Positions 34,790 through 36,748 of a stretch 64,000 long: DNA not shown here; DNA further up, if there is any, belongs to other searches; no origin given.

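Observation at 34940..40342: Translationally coupled UbiD-like decarboxylase + CoxM/CoxS/CoxL-type molybdenum hydroxylase four-gene operon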

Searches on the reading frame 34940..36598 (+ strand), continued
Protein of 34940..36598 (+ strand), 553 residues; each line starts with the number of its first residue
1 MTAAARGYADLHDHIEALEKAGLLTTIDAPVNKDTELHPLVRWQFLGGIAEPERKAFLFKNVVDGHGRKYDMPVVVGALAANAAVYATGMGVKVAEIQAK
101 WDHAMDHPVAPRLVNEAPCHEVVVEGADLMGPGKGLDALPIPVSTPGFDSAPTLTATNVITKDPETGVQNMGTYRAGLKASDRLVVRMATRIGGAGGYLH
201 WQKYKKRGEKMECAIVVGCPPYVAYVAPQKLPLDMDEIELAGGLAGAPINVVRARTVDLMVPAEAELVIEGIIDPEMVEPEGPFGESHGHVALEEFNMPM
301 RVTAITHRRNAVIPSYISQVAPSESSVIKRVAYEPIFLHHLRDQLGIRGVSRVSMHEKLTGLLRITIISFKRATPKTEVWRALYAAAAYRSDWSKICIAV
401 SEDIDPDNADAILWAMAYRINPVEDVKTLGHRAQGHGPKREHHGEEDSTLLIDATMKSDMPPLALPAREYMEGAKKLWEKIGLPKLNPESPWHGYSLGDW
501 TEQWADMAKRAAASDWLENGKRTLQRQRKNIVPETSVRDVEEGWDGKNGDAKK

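Call 54: search_protein_families(library=pfam, proteins=[L005:10694-11824:+, L006:12167-13111:-, L006:13828-14679:-, L005:16756-17583:-, L034:478-1485:-, L006:886-2022:+, L048:6812-7312:-, L017:8025-9155:-, L006:5232-6089:+, L041:9857-11032:+])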
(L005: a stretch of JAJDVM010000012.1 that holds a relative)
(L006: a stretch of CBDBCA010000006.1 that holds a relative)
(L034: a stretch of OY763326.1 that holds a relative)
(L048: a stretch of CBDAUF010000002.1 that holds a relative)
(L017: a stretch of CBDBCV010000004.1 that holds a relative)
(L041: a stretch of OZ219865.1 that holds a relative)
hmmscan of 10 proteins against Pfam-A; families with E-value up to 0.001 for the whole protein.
L005:10694-11824:+ (377 aa): 1 family
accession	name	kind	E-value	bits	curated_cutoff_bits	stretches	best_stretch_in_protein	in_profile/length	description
PF09084.16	NMT1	-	2.5e-23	83.6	20.5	1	82-288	2-213/216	NMT1/THI5 like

L006:12167-13111:- (315 aa): 1 family
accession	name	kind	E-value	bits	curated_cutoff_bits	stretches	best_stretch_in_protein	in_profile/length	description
PF01557.24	FAA_hydrolase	-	2.7e-71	240.1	23.9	1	105-311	1-213/214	Fumarylacetoacetate (FAA) hydrolase C-terminal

L006:13828-14679:- (284 aa): 1 family
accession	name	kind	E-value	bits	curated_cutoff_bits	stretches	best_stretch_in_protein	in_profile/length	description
PF00903.31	Glyoxalase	-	4.1e-22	79.3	20.6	2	8-115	3-120/121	Glyoxalase/Bleomycin resistance protein/Dioxygenase superfamily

L005:16756-17583:- (276 aa): 1 family
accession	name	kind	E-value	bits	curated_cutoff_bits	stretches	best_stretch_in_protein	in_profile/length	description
PF06187.17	DUF993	-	8.2e-137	456.7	24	1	2-274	110-382/382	Protein of unknown function (DUF993)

L034:478-1485:- (336 aa): 2 families
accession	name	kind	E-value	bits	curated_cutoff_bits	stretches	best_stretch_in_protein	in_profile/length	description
PF14226.12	DIOX_N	-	5.4e-23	82.3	27.3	1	6-136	1-116/117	non-haem dioxygenase in morphine synthesis N-terminal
PF03171.26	2OG-FeII_Oxy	-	6.3e-17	62.2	23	1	203-287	21-101/101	2OG-Fe(II) oxygenase superfamily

L006:886-2022:+ (379 aa): 1 family
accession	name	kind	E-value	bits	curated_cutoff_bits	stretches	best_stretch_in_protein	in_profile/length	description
PF00155.27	Aminotran_1_2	-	7.1e-37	127.9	19.7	1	20-359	3-359/361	Aminotransferase class I and II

L048:6812-7312:- (167 aa): 0 families

L017:8025-9155:- (377 aa): 1 family
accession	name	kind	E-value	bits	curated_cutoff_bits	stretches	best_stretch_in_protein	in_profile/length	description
PF07883.17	Cupin_2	-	5.5e-18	64.9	27.2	2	109-165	7-62/70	Cupin domain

L006:5232-6089:+ (286 aa): 1 family
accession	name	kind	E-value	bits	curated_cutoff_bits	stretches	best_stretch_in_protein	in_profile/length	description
PF00892.27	EamA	-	1.4e-28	100.2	28.2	2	7-142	2-134/135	EamA-like transporter family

L041:9857-11032:+ (392 aa): 3 families
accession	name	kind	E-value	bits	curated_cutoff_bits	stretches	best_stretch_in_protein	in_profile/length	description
PF08028.16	Acyl-CoA_dh_2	-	1.3e-27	97.1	22.7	1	241-365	3-128/134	Acyl-CoA dehydrogenase, C-terminal domain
PF00441.29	Acyl-CoA_dh_1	-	7.9e-08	33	22.4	1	245-361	22-129/150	Acyl-CoA dehydrogenase, C-terminal domain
PF02771.21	Acyl-CoA_dh_N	-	3.1e-05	24.7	22.9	1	24-93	21-93/113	Acyl-CoA dehydrogenase, N-terminal domain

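Call 55: search_protein_families(library=pfam, proteins=[L023:2631-4919:-, L022:5405-6346:-, L023:6526-7329:+, L022:7431-7868:+, L023:10509-12029:-, L023:12080-13741:+, L023:13782-14327:-, L036:15824-16891:+, L008:16248-16811:+, L022:2379-2621:-])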
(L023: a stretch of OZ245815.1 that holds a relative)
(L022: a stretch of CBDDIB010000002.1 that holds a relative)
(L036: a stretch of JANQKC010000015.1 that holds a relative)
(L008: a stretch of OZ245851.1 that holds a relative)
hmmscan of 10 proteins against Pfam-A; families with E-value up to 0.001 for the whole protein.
L023:2631-4919:- (763 aa): 3 families
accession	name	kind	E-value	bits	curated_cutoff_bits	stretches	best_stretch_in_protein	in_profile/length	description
PF02738.23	MoCoBD_1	-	3.7e-68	229.7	27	1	177-413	5-244/244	Molybdopterin cofactor-binding domain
PF20256.3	MoCoBD_2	-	5.9e-60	203.6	27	1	452-698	25-283/283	Molybdopterin cofactor-binding domain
PF01315.27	Ald_Xan_dh_C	-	6.4e-28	97.7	31.3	1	31-146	1-110/110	Aldehyde oxidase and xanthine dehydrogenase, a/b hammerhead domain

L022:5405-6346:- (314 aa): 3 families
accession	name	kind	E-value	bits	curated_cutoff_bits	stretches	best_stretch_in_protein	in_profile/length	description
PF00941.27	FAD_binding_5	-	3.6e-41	141.2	27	1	27-196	2-169/170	FAD binding domain in molybdopterin dehydrogenase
PF03450.22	CO_deh_flav_C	-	1.8e-24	86.2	25.5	1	205-304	2-100/102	CO dehydrogenase flavoprotein C-terminal domain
PF01565.28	FAD_binding_4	-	2.5e-05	24.4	26.4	1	33-114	10-88/139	FAD binding domain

L023:6526-7329:+ (268 aa): 1 family
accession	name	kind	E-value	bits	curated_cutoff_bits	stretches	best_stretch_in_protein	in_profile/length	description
PF02358.22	Trehalose_PPase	-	4.5e-49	167.1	27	1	32-254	1-235/235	Trehalose-phosphatase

L022:7431-7868:+ (146 aa): 2 families
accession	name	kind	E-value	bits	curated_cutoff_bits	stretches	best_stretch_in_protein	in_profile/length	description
PF00903.31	Glyoxalase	-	2.7e-20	73.4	20.6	1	5-124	4-121/121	Glyoxalase/Bleomycin resistance protein/Dioxygenase superfamily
PF13669.12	Glyoxalase_4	-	3.7e-09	37.3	27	1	5-109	2-101/109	Glyoxalase/Bleomycin resistance protein/Dioxygenase superfamily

L023:10509-12029:- (507 aa): 3 families
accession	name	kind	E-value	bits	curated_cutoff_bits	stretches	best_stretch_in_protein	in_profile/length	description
PF00884.28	Sulfatase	-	2.4e-44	152.3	25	1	20-361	2-300/301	Sulfatase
PF16347.10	SGSH_C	-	8.1e-17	62.2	29.3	1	311-454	1-150/154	N-sulphoglucosamine sulphohydrolase, C-terminal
PF01663.27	Phosphodiest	-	6.3e-07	29.8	23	0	43-106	19-84/342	Type I phosphodiesterase / nucleotide pyrophosphatase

L023:12080-13741:+ (554 aa): 2 families
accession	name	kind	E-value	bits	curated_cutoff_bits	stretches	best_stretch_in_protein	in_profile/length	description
PF00211.25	Guanylate_cyc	-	8.3e-14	52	21.9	1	361-510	7-149/183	Adenylate and Guanylate cyclase catalytic domain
PF00111.32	Fer2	-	7.3e-11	42.3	21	1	258-332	8-77/77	2Fe-2S iron-sulfur cluster binding domain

L023:13782-14327:- (182 aa): 1 family
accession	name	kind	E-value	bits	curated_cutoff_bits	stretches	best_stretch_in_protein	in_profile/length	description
PF02627.25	CMD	-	7.7e-07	29.5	23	1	44-97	4-57/84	Carboxymuconolactone decarboxylase family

L036:15824-16891:+ (356 aa): 1 family
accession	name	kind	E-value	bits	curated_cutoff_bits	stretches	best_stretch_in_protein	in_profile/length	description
PF03480.18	DctP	-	2.3e-24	86.6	23.4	1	51-326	16-279/286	Bacterial extracellular solute-binding protein, family 7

L008:16248-16811:+ (188 aa): 1 family
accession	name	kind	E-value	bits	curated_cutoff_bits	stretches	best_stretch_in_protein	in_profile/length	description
PF04290.18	DctQ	-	1.2e-19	70.9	28.3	1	28-151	2-123/132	Tripartite ATP-independent periplasmic transporters, DctQ component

L022:2379-2621:- (81 aa): 1 family
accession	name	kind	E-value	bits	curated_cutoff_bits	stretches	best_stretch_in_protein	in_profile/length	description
PF02597.26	ThiS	-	8.7e-09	36.2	22.5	1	4-81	1-76/76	ThiS family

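Call 61: find_encoding_contigs(protein=P0084, flank=10000, max_places=2)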
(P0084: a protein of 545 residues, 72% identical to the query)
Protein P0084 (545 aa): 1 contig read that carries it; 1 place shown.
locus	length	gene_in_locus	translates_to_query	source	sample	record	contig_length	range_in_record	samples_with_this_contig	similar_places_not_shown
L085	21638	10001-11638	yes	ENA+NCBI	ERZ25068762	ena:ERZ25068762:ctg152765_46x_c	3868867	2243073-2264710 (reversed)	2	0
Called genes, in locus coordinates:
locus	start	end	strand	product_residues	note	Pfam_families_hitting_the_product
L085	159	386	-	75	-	-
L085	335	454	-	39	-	-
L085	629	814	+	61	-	-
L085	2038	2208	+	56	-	-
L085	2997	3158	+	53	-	-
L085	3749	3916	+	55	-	-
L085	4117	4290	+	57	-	-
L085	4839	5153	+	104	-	PF00589:Phage_integrase (weak)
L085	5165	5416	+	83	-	-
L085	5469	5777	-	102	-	-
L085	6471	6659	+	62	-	-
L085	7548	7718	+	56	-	-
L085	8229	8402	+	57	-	-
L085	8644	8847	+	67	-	-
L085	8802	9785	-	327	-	PF12838:Fer4_7 (weak), PF13484:Fer4_16 (weak)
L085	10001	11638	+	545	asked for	PF01977:UbiD, PF20696:UbiD_C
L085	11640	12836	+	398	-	PF02771:Acyl-CoA_dh_N (weak), PF00441:Acyl-CoA_dh_1 (weak), PF08028:Acyl-CoA_dh_2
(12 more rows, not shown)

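Call 62: find_encoding_contigs(protein=P0053, flank=10000, max_places=2)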
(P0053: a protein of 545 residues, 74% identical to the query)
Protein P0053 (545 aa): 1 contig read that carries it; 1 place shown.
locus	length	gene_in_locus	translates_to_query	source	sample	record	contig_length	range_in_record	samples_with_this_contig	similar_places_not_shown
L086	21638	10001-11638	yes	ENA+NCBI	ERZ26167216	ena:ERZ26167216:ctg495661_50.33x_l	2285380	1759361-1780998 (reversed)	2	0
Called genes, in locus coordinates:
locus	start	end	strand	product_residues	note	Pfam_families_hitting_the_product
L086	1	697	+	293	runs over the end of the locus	PF00892:EamA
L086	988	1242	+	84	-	-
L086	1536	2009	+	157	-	PF01957:NfeD (weak)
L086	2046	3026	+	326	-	PF01145:Band_7, PF16200:Band_7_C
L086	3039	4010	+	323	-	PF01145:Band_7, PF16200:Band_7_C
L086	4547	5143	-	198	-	PF01925:TauE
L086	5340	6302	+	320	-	PF04909:Amidohydro_2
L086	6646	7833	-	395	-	-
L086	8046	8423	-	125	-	PF00837:T4_deiodinase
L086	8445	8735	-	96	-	-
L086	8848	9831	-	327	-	PF13187:Fer4_9 (faint), PF00037:Fer4 (faint), PF12838:Fer4_7 (weak), PF13484:Fer4_16 (faint)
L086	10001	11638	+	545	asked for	PF01977:UbiD, PF20696:UbiD_C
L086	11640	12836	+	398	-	PF02771:Acyl-CoA_dh_N (weak), PF00441:Acyl-CoA_dh_1 (weak), PF08028:Acyl-CoA_dh_2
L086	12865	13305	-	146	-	PF07883:Cupin_2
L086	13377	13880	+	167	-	-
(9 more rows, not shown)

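Call 77: get_annotated_region(hit=H5, flank=12000)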
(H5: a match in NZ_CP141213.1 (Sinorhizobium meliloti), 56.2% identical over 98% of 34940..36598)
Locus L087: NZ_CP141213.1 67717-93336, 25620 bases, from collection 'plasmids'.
description: Sinorhizobium meliloti strain LMB1 plasmid pA, complete sequence
organism: Sinorhizobium meliloti (NCBI taxid 382)
taxonomy: Bacteria; Pseudomonadota; Alphaproteobacteria; Hyphomicrobiales; Rhizobiaceae; Sinorhizobium; Sinorhizobium meliloti
host: -; source: alfalfa,Isolate; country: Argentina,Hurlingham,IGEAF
typing (MOB-suite, as given by PLSDB): conjugative; relaxase MOBQ; mating-pair formation MPF_T
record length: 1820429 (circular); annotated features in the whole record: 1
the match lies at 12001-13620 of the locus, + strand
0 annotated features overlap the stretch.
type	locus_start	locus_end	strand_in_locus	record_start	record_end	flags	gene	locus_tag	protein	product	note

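Call 79: predict_structure(alignment_id=A1)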
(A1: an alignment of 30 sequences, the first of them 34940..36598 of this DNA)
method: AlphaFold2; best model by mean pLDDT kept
length: 553 residues; sequences in the alignment: 30
mean_pLDDT: 70.5   pTM: 0.77
mean pLDDT of the five models: 70.5, 69.8, 69.3, 67.6, 65.7
residues with pLDDT >= 90: 124; 70-90: 210; 50-70: 101; < 50: 118
segments of 3 or more residues with pLDDT < 50: 78-80, 145-150, 227-230, 282-293, 317-324, 359-362, 418-465, 493-501, 534-553
pLDDT, mean of each block of 10 residues (from residue 1): 72 91 91 80 68 84 89 74 78 82 87 92 96 89 54 68 87 74 79 68 92 88 60 69 91 95 93 84 41 63 96 63 54 78 88 69 71 90 76 68 78 56 34 27 27 28 48 80 76 38 54 65 74 42 33 28
secondary structure, 60 per line:
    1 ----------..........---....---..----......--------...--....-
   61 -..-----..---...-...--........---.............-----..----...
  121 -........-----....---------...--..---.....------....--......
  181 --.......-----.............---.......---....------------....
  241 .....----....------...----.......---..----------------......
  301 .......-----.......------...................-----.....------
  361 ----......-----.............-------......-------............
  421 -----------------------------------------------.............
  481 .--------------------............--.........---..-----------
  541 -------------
elements in order: H11-20 E24-27 H37-42 E56-59 E74-76 H83-90 H94-106 E122-125 H126-129 H135-138 E158-162 E169-172 E175-180 E183-189 H195-207 E211-217 H221-224 H237-245 E250-253 E260-262 E267-273 E295-307 E313-315 H316-319 H326-344 E350-354 E365-370 H376-388 E396-401 H409-420 H468-481 H502-513 H516-524

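Call 81: fold_search(model_id=the predicted structure, library=pdb)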
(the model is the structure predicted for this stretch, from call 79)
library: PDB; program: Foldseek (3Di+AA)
matches with E <= 10: 516; with E <= 0.001: 107
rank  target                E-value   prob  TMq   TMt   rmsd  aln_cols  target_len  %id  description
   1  6h6x_A                3.5e-28  1.00  0.59  0.74   7.1       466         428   28  Structure of an evolved dimeric form of the UbiD-class enzyme HmfF from Pelotomaculum thermopropionicum in complex wit (released 2019-02-27)
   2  6h6v_F                1.1e-27  1.00  0.60  0.73   9.8       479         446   27  Structure of the UbiD-class enzyme HmfF from Pelotomaculum thermopropionicum in complex with FMN (released 2019-02-27)
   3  5m1c_B                1.7e-27  1.00  0.62  0.74  11.1       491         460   24  Crystal structure of N-terminally tagged apo-UbiD from E. coli (released 2017-01-11)
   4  6h6v_D                1.8e-27  1.00  0.59  0.72   4.2       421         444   29  Structure of the UbiD-class enzyme HmfF from Pelotomaculum thermopropionicum in complex with FMN (released 2019-02-27)
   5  6h6v_A                2.1e-27  1.00  0.59  0.72   4.0       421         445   29  Structure of the UbiD-class enzyme HmfF from Pelotomaculum thermopropionicum in complex with FMN (released 2019-02-27)
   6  6h6x_B                2.1e-27  1.00  0.59  0.75   4.0       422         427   30  Structure of an evolved dimeric form of the UbiD-class enzyme HmfF from Pelotomaculum thermopropionicum in complex wit (released 2019-02-27)
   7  5m1d_A                2.6e-27  1.00  0.61  0.71  11.3       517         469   22  Crystal structure of N-terminally tagged UbiD from E. coli reconstituted with prFMN cofactor (released 2017-01-11)
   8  5m1d_B                1.2e-26  1.00  0.62  0.73  11.2       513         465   23  Crystal structure of N-terminally tagged UbiD from E. coli reconstituted with prFMN cofactor (released 2017-01-11)
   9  7abo_A                2.0e-26  1.00  0.60  0.66  11.2       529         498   20  Structure of the N318H variant of the reversible pyrrole-2-carboxylic acid decarboxylase PA0254/HudA in complex with F (released 2021-04-07)
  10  5ny5_A                2.3e-26  1.00  0.59  0.66   4.8       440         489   24  The apo structure of 3,4-dihydroxybenzoic acid decarboxylases from Enterobacter cloacae (released 2017-09-13)
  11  7abo_D                3.7e-26  1.00  0.61  0.67  11.1       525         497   20  Structure of the N318H variant of the reversible pyrrole-2-carboxylic acid decarboxylase PA0254/HudA in complex with F (released 2021-04-07)
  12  2idb_A                4.4e-26  1.00  0.63  0.73  11.2       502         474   24  Crystal Structure of 3-octaprenyl-4-hydroxybenzoate decarboxylase (UbiD) from Escherichia coli, Northeast Structural G (released 2006-10-24)
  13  7abn_H                4.7e-26  1.00  0.60  0.67  11.3       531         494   20  Structure of the reversible pyrrole-2-carboxylic acid decarboxylase PA0254/HudA (released 2021-04-07)
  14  7ae4_E                5.6e-26  1.00  0.60  0.69  11.8       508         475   23  Structure of Sedimentibacter hydroxybenzoicus vanillic acid decarboxylase (ShVdcCD) in closed form (released 2021-08-25)
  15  7ae7_F                5.6e-26  1.00  0.58  0.67  11.4       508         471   22  Structure of Sedimentibacter hydroxybenzoicus vanillic acid decarboxylase (ShVdcCD) in open form, with truncated ShVdc (released 2021-08-25)
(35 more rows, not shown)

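Call 82: search_protein_representatives(protein=window:34940-36598:+)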
Query: 553 residues. Proteins with E-value up to 0.001 (for the whole library): 5743; up to 1e-10: 3310; up to 1e-30: 517. The best 150 are listed.
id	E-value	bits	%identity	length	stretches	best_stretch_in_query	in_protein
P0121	2.9e-224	762.4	61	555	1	3-540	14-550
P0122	2.4e-153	528.3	57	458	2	24-341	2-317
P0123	6.8e-153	526.8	50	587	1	6-524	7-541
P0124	1.4e-151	522.4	57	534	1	6-420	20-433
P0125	1.0e-124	433.8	43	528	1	9-528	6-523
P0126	3.0e-119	415.7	57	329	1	214-541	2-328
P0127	2.3e-118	412.8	57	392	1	5-318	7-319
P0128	2.2e-116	406.3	73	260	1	144-385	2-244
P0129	8.4e-115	401.1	43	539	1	6-528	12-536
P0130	2.3e-113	396.4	62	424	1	124-415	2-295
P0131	7.7e-113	394.6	69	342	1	171-438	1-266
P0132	1.8e-112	393.4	43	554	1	8-522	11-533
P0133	3.4e-110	385.9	66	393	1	66-331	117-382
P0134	4.4e-108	378.9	40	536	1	8-523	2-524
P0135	1.0e-106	374.4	41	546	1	9-515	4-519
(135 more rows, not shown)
